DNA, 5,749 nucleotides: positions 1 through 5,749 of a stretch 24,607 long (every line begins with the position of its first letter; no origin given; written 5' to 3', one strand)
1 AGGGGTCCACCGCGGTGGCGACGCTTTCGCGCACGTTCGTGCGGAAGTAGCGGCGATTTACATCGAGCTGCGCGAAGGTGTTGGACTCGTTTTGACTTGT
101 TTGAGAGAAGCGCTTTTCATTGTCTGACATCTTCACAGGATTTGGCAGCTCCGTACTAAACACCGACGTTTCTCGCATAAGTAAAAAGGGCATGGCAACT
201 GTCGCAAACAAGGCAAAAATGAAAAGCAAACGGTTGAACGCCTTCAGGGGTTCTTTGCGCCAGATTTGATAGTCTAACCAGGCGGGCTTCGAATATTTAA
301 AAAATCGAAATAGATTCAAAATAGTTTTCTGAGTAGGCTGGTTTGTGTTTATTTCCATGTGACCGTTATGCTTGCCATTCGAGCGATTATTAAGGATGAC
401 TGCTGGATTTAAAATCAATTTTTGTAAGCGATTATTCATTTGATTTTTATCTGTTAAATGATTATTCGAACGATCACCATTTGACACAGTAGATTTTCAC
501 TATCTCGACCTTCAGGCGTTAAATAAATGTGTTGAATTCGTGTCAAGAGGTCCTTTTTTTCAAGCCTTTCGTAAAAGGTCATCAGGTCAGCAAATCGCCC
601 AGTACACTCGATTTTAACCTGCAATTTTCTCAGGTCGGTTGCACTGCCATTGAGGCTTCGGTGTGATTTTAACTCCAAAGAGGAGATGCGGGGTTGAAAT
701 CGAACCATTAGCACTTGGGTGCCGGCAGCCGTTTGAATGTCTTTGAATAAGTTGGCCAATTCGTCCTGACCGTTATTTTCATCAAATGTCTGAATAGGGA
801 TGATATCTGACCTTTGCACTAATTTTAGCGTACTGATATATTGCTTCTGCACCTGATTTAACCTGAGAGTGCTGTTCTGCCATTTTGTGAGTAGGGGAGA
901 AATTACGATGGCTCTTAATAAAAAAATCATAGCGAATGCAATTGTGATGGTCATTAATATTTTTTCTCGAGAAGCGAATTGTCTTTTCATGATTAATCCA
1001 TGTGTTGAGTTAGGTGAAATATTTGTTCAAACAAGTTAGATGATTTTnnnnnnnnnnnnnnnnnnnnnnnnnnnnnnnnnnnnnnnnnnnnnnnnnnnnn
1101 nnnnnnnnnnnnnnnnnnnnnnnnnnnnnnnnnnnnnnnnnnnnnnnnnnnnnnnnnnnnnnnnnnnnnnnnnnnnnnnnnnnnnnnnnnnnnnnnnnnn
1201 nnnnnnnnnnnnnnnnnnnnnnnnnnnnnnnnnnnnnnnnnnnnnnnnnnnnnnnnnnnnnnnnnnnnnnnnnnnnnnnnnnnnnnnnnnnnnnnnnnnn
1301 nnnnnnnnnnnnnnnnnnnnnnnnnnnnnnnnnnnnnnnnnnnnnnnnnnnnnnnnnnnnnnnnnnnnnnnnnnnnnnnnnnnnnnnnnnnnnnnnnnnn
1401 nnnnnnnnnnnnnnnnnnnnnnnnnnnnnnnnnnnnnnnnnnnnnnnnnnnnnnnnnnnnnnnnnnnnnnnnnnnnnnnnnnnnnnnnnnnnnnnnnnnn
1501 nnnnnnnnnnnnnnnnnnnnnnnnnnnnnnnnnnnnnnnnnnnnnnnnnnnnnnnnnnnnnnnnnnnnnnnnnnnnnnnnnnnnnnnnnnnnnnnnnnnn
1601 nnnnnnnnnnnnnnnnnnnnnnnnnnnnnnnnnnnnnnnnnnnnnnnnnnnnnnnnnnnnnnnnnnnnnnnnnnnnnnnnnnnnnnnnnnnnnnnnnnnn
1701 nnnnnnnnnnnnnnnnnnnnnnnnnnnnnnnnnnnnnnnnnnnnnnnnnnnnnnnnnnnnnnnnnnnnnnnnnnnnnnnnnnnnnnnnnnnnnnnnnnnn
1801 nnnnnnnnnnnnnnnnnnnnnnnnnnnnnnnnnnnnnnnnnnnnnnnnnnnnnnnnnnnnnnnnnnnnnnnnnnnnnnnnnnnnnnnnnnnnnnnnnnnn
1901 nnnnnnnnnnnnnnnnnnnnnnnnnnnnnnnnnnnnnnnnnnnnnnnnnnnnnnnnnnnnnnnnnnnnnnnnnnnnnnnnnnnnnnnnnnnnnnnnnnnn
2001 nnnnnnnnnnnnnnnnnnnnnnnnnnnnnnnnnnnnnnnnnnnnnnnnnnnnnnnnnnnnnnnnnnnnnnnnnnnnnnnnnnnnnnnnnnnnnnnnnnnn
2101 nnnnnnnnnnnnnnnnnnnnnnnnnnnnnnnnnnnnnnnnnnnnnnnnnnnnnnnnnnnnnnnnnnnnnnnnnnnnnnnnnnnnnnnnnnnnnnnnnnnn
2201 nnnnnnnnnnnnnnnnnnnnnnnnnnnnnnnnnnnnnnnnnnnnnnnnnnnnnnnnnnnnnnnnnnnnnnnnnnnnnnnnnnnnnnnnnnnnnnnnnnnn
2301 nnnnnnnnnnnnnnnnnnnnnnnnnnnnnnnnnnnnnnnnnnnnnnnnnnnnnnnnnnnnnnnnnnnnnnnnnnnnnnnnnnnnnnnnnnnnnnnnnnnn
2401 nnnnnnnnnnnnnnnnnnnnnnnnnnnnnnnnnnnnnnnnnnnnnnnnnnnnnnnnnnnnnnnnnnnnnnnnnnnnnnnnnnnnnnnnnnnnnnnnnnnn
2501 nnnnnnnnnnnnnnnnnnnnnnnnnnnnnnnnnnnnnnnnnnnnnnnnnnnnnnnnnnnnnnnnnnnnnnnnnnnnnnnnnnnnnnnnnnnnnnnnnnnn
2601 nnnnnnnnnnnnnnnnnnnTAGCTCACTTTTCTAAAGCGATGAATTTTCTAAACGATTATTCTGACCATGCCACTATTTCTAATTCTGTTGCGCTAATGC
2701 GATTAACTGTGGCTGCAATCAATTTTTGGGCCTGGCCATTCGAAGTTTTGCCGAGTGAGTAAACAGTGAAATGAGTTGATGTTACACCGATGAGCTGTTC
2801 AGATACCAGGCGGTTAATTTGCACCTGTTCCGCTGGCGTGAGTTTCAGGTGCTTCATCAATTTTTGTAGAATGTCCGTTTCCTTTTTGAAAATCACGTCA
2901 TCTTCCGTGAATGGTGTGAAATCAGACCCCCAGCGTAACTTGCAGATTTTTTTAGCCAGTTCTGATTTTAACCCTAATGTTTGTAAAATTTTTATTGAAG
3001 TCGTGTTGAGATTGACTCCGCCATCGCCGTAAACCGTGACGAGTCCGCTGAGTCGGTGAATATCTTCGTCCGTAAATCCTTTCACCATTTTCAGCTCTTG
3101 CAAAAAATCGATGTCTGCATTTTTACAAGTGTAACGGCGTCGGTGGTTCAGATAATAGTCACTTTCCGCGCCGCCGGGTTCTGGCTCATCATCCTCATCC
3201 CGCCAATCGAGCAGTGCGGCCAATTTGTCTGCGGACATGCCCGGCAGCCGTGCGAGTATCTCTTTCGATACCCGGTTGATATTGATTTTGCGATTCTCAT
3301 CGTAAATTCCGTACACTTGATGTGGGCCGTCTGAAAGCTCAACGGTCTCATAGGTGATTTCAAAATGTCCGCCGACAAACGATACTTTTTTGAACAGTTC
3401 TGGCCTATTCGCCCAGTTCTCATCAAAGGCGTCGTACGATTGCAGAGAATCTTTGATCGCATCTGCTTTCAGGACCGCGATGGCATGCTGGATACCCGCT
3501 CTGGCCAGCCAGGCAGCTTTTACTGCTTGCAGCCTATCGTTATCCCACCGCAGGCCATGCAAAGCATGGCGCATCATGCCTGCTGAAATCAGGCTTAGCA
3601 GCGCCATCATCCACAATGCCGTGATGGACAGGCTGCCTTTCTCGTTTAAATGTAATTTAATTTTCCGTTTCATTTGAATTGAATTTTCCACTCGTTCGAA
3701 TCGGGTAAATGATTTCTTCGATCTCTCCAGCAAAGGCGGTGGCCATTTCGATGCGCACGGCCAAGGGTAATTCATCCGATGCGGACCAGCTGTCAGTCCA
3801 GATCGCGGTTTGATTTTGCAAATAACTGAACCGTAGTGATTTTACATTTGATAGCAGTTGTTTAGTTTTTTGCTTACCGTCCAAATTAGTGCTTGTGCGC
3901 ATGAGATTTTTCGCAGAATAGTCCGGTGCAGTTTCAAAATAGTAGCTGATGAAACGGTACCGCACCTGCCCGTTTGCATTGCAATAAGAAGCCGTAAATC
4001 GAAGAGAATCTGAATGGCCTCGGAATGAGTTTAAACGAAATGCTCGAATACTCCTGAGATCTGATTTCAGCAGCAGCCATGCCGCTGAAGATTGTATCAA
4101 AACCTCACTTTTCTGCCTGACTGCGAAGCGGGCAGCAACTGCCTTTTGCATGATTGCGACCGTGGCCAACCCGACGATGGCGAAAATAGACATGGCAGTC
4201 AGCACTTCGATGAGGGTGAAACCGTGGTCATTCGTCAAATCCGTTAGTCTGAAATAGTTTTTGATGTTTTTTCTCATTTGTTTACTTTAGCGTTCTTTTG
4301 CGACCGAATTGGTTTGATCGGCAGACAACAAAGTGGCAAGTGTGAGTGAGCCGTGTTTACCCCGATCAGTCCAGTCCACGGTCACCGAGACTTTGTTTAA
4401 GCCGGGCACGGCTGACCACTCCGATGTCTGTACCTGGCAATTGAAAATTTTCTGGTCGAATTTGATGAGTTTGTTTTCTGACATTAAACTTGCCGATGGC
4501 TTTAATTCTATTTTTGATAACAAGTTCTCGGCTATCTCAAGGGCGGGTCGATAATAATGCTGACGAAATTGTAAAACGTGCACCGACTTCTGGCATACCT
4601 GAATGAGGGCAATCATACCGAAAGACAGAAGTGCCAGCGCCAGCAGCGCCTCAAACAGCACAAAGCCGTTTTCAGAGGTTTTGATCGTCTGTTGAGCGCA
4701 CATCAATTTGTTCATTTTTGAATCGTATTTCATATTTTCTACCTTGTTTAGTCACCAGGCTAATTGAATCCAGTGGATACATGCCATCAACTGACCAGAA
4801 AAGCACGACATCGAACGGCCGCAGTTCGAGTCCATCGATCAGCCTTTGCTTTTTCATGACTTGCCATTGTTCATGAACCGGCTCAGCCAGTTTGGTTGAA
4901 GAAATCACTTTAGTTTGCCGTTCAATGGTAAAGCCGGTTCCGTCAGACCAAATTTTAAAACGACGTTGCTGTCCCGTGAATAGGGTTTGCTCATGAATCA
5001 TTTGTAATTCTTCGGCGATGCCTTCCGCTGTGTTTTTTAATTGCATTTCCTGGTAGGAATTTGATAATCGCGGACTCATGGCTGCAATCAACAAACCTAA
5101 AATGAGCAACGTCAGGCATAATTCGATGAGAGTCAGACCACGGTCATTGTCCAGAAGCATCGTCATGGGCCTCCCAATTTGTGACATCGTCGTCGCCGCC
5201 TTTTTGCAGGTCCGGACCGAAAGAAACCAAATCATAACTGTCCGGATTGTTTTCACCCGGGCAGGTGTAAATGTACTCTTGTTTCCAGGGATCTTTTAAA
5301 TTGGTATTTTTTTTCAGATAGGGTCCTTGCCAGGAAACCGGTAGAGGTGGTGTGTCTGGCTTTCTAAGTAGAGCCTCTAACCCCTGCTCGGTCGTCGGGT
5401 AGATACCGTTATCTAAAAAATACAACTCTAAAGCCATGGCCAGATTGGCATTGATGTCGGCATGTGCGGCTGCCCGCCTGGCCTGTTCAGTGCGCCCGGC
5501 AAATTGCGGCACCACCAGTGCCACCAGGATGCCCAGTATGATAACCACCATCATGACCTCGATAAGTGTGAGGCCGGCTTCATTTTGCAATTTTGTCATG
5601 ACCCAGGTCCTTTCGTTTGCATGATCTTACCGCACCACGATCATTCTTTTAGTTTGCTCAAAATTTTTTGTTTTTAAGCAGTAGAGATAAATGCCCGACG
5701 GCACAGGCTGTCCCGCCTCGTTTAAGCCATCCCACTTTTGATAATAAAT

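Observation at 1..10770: Complete, compact gspE-F-O-X-G-H-I-J-K-(LM)-M operon with atypical gene order and no secretin in the window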

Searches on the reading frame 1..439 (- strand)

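Call 8: search_protein_families(library=pfam, proteins=[window:1-439:-], max_evalue=0.01)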
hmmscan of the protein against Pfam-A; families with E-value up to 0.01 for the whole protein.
window:1-439:- (146 aa): 0 families

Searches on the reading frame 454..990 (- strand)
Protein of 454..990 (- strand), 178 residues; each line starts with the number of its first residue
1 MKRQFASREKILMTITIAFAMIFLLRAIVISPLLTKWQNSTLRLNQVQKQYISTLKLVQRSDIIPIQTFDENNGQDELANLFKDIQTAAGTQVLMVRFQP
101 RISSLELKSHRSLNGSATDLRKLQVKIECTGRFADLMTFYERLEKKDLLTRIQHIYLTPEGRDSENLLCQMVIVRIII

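Call 8: search_protein_families(library=pfam, proteins=[window:454-990:-], max_evalue=0.01)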
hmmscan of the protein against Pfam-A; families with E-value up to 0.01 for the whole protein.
window:454-990:- (178 aa): 1 family
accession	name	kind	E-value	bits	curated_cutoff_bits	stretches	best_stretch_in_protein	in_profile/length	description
PF04612.17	T2SSM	-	0.0089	16.7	27.8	0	3-52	9-58/160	Type II secretion system (T2SS), protein M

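Call 9: find_encoding_contigs(protein=window:454-990:-, flank=10000, max_places=6)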
Protein window:454-990:- (178 aa): 1 contig read that carries it; 1 place shown.
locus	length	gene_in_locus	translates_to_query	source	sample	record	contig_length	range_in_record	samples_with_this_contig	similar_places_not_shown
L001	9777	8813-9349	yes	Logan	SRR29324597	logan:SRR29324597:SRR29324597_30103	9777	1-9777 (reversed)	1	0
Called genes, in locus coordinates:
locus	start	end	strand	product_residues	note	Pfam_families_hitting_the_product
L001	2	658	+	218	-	?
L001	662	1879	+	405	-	PF28597:T2SSF_N, PF00482:T2SSF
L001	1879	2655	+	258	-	PF06750:A24_N_bact, PF01478:Peptidase_A24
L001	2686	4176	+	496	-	PF16841:CBM60 (weak), PF13585:CHU_C (faint), PF13860:FlgD_ig, PF18962:Por_Secre_tail (weak)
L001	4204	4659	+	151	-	PF07963:N_methyl (faint), PF08334:T2SSG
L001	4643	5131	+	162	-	-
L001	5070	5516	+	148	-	-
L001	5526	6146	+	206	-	PF07963:N_methyl, PF11612:T2SSJ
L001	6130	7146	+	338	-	PF12836:HHH_3 (faint), PF21687:T2SSK_1st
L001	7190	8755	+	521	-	PF11104:PilM_2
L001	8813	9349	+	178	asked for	-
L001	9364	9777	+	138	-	?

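Call 51: search_protein_families(library=ncbifam, proteins=[window:454-990:-], max_evalue=0.01)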
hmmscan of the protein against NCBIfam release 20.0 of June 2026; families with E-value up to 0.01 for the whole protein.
window:454-990:- (178 aa): 1 family
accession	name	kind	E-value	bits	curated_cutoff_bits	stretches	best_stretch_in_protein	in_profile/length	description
NF040576.1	T2SS_GspM_XpsM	equivalog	0.0072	16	60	0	15-145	5-138/180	type II secretion system protein GspM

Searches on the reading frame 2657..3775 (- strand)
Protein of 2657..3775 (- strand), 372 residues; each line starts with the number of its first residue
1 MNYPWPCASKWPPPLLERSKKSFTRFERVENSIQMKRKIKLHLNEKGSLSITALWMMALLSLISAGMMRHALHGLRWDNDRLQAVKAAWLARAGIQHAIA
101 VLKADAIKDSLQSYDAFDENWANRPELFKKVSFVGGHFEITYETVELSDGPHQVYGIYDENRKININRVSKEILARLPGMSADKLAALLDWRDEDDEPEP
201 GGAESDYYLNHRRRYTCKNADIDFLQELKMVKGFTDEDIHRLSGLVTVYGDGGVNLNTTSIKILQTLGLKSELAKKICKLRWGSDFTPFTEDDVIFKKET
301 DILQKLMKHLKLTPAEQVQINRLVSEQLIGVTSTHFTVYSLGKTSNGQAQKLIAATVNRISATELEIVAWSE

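Call 6: search_protein_families(library=pfam, proteins=[window:2657-3775:-], max_evalue=0.01)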
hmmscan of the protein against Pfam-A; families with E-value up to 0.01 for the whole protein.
window:2657-3775:- (372 aa): 3 families
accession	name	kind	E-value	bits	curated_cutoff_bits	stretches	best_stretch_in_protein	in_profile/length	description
PF21687.3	T2SSK_1st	-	1.2e-14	55.4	26.2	1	178-250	33-106/107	Type II secretion system (T2SS), protein K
PF12836.13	HHH_3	-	2.7e-10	40.7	27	1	253-281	5-34/65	Helix-hairpin-helix motif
PF03934.19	T2SSK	-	0.006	17.4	24.2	0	164-194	1-32/63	Type II secretion system (T2SS), protein K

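Call 7: search_protein_families(library=ncbifam, proteins=[window:2657-3775:-], max_evalue=0.01)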
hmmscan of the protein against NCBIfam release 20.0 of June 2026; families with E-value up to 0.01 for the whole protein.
window:2657-3775:- (372 aa): 2 families
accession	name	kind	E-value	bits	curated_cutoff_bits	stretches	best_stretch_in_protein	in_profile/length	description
NF037980.1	T2SS_GspK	equivalog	3.9e-25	89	130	1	51-346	7-285/307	type II secretion system minor pseudopilin GspK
TIGR01259.1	comE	subfamily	0.00045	20.2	152.35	0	160-195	56-91/120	comEA protein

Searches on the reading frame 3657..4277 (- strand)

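Call 6: search_protein_families(library=pfam, proteins=[window:3657-4277:-], max_evalue=0.01)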
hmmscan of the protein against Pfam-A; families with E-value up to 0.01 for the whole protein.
window:3657-4277:- (206 aa): 2 families
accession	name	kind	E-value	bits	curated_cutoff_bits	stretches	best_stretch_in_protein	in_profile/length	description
PF11612.13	T2SSJ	-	3.2e-08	34.4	28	1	122-188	66-138/140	Type II secretion system (T2SS), protein J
PF07963.17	N_methyl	-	8.9e-08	31.8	21.2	1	16-39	3-26/27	Prokaryotic N-terminal methylation motif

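Call 7: search_protein_families(library=ncbifam, proteins=[window:3657-4277:-], max_evalue=0.01)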
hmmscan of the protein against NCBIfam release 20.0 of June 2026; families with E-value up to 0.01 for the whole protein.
window:3657-4277:- (206 aa): 8 families
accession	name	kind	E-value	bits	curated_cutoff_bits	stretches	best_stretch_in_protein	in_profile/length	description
TIGR01711.1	gspJ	equivalog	3.9e-13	49.7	64.85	2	19-82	2-67/192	type II secretion system minor pseudopilin GspJ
TIGR02532.1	IV_pilin_GFxxxE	domain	4.1e-07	29.6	16.3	1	18-39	2-23/24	prepilin-type N-terminal cleavage/methylation domain-containing protein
NF006453.0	PRK08808.1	equivalog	1.4e-06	27.5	295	1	139-180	143-189/211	type II secretion system protein J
TIGR01707.1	gspI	equivalog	2e-06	28.2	44.35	1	19-56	1-38/101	type II secretion system minor pseudopilin GspI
NF041002.1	pilin_ComGF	equivalog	0.001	19.3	80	1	18-84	2-55/139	competence type IV pilus minor pilin ComGF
NF041013.1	T4P_ComGE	equivalog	0.0032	17.5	49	1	18-60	4-46/83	competence type IV pilus minor pilin ComGE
TIGR02523.1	type_IV_pilV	equivalog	0.0037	17.7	52.2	1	18-49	2-33/139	type IV pilus modification protein PilV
NF007660.0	PRK10332.1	equivalog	0.006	17.1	86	1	14-64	5-54/107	prepilin-type N-terminal cleavage/methylation domain-containing protein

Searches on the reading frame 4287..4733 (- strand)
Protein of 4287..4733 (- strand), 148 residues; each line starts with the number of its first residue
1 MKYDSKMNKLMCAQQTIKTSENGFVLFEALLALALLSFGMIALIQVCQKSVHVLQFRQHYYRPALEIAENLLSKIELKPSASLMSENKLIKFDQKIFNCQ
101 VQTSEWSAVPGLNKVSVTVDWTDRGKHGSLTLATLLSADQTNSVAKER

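Call 6: search_protein_families(library=pfam, proteins=[window:4287-4733:-], max_evalue=0.01)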
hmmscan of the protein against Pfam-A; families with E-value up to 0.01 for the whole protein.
window:4287-4733:- (148 aa): 0 families

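Call 7: search_protein_families(library=ncbifam, proteins=[window:4287-4733:-], max_evalue=0.01)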
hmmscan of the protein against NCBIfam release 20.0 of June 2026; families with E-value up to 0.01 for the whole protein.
window:4287-4733:- (148 aa): 3 families
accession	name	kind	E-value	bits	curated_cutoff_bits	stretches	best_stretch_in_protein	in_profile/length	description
TIGR01707.1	gspI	equivalog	4.7e-05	23.8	44.35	1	23-119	1-96/101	type II secretion system minor pseudopilin GspI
TIGR02523.1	type_IV_pilV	equivalog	0.00013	22.5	52.2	1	22-86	2-65/139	type IV pilus modification protein PilV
NF041013.1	T4P_ComGE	equivalog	0.00025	21.1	49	1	22-50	4-32/83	competence type IV pilus minor pilin ComGE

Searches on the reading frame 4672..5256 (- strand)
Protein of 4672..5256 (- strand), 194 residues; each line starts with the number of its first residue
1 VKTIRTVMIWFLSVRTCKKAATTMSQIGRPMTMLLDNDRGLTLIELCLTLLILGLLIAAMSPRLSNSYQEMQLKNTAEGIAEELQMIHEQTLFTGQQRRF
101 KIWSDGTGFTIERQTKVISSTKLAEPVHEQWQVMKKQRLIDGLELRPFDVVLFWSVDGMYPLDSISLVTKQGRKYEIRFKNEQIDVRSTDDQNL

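Call 6: search_protein_families(library=pfam, proteins=[window:4672-5256:-], max_evalue=0.01)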
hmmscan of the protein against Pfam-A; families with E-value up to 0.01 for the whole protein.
window:4672-5256:- (194 aa): 1 family
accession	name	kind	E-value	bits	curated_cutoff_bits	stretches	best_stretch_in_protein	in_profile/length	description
PF07963.17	N_methyl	-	0.00065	19.6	21.2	1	37-60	3-26/27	Prokaryotic N-terminal methylation motif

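Call 7: search_protein_families(library=ncbifam, proteins=[window:4672-5256:-], max_evalue=0.01)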
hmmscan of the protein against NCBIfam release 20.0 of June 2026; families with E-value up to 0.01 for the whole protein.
window:4672-5256:- (194 aa): 8 families
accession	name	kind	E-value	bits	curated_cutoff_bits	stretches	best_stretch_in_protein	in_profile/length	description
TIGR01708.2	typeII_sec_gspH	equivalog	2.2e-08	34.3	80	1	39-143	2-105/169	type II secretion system minor pseudopilin GspH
NF040982.1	ComGD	equivalog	7.1e-07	29.7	70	1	39-137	2-99/139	competence type IV pilus minor pilin ComGD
NF047827.1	T3SSXpsH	equivalog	1.2e-05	25.1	160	1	39-102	1-64/145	type II secretion system protein XpsH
TIGR01710.1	typeII_sec_gspG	equivalog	6.5e-05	23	88.85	1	39-80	1-42/134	type II secretion system major pseudopilin GspG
NF007800.0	PRK10506.1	equivalog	0.00018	21.3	158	1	35-120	5-90/163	prepilin peptidase-dependent protein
TIGR02532.1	IV_pilin_GFxxxE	domain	0.0013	18.5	16.3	1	39-59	2-22/24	prepilin-type N-terminal cleavage/methylation domain-containing protein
NF041775.1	typeIV_PilA_Myxo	equivalog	0.0061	16.5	400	1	37-150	9-119/214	type IV pilin protein PilA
TIGR02596.1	TIGR02596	subfamily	0.0076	16.4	70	0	42-86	2-46/196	Verru_Chthon cassette protein D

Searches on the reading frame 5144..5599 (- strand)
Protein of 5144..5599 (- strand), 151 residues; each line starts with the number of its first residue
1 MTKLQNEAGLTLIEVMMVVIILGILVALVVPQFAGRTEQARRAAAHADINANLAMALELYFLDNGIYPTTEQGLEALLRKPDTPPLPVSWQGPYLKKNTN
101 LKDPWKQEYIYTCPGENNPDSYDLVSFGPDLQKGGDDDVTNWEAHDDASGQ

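Call 6: search_protein_families(library=pfam, proteins=[window:5144-5599:-], max_evalue=0.01)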
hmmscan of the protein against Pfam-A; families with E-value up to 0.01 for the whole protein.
window:5144-5599:- (151 aa): 2 families
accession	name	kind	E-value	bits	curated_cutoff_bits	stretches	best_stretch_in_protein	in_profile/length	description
PF08334.16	T2SSG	-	1.4e-30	106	21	1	34-142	3-108/108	Type II secretion system (T2SS), protein G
PF07963.17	N_methyl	-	2.1e-05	24.3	21.2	1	6-29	3-26/27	Prokaryotic N-terminal methylation motif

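Call 7: search_protein_families(library=ncbifam, proteins=[window:5144-5599:-], max_evalue=0.01)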
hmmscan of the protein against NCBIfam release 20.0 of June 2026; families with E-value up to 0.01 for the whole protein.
window:5144-5599:- (151 aa): 8 families
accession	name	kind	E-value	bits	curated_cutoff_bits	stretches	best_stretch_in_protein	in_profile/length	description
TIGR01710.1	typeII_sec_gspG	equivalog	3.2e-42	143.7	88.85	1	9-142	2-133/134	type II secretion system major pseudopilin GspG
NF040999.1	pilin_ComGC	equivalog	7.8e-07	29.2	75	1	8-72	2-65/84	competence type IV pilus major pilin ComGC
TIGR01708.2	typeII_sec_gspH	equivalog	8.1e-07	29.2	80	1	7-59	1-53/169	type II secretion system minor pseudopilin GspH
NF041775.1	typeIV_PilA_Myxo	equivalog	2.4e-06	27.7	400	1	8-51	11-54/214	type IV pilin protein PilA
NF041013.1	T4P_ComGE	equivalog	3.1e-05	24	49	1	8-71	4-67/83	competence type IV pilus minor pilin ComGE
NF007862.0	PRK10574.1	equivalog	3.4e-05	24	138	1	5-74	2-70/145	prepilin peptidase-dependent pilin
TIGR02532.1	IV_pilin_GFxxxE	domain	0.0002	21.1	16.3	1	8-29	2-23/24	prepilin-type N-terminal cleavage/methylation domain-containing protein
TIGR02596.1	TIGR02596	subfamily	0.002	18.3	70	1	11-57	2-48/196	Verru_Chthon cassette protein D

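Call 63: find_encoding_contigs(protein=window:5144-5599:-, flank=500, max_places=4)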
Protein window:5144-5599:- (151 aa): 4 contigs read that carry it; 4 places shown.
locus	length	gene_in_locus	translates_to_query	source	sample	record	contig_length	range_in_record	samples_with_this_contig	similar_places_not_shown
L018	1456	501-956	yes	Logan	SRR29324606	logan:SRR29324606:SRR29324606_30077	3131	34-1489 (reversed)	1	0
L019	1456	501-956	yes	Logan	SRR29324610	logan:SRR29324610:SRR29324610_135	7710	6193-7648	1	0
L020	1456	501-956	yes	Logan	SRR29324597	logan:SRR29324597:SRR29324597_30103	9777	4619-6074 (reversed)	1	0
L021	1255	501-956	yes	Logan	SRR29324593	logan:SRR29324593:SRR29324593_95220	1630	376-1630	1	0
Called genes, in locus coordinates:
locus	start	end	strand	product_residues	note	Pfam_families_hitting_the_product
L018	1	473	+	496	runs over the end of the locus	PF16841:CBM60 (weak), PF13585:CHU_C (faint), PF13860:FlgD_ig, PF18962:Por_Secre_tail (weak)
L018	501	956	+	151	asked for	PF07963:N_methyl (faint), PF08334:T2SSG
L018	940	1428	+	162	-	-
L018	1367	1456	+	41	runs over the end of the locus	?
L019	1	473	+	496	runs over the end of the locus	PF16841:CBM60 (weak), PF13585:CHU_C (faint), PF13860:FlgD_ig, PF18962:Por_Secre_tail (weak)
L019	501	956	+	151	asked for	PF07963:N_methyl (faint), PF08334:T2SSG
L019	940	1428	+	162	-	-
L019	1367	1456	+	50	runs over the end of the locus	?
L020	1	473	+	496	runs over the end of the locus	PF16841:CBM60 (weak), PF13585:CHU_C (faint), PF13860:FlgD_ig, PF18962:Por_Secre_tail (weak)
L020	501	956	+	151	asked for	PF07963:N_methyl (faint), PF08334:T2SSG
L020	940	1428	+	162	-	-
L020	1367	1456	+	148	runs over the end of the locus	-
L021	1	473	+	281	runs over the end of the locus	?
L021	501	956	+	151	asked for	PF07963:N_methyl (faint), PF08334:T2SSG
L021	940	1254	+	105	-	?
